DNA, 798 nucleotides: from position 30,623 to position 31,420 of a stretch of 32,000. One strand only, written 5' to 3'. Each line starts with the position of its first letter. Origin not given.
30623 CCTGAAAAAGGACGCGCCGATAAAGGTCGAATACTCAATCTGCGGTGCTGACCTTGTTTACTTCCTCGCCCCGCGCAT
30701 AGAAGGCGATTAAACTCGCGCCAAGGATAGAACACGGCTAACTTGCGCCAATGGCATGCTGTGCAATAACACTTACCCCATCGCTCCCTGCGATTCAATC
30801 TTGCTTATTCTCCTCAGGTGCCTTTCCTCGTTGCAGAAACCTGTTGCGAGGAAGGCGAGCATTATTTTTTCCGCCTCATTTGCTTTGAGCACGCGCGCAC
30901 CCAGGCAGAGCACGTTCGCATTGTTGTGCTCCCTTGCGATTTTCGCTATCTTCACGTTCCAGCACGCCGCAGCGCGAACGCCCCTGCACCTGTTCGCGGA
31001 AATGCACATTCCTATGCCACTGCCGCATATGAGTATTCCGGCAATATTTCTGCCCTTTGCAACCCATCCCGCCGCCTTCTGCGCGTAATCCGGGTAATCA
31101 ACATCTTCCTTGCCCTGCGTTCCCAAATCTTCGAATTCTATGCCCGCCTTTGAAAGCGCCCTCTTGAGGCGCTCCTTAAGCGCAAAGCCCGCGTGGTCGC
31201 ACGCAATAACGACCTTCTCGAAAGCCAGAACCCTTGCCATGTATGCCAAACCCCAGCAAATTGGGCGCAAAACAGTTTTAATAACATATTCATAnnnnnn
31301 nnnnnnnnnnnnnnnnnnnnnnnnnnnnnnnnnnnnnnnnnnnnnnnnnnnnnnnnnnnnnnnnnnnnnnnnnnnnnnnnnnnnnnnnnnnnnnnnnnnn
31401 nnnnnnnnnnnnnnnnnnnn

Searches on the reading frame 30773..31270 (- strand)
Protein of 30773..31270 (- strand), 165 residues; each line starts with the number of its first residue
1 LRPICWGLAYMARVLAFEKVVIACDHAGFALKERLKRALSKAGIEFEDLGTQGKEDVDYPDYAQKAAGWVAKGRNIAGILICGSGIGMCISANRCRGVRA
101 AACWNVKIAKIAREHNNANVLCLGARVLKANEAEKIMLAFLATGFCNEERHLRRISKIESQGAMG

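Call 92: search_protein_families(library=pfam, proteins=[window:30773-31270:-], max_evalue=0.0001)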
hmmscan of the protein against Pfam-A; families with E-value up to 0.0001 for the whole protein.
window:30773-31270:- (165 aa): 1 family
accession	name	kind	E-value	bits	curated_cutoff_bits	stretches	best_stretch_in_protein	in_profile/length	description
PF02502.23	LacAB_rpiB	-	4.5e-53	179.3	24.7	1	20-158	1-138/138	Ribose/Galactose Isomerase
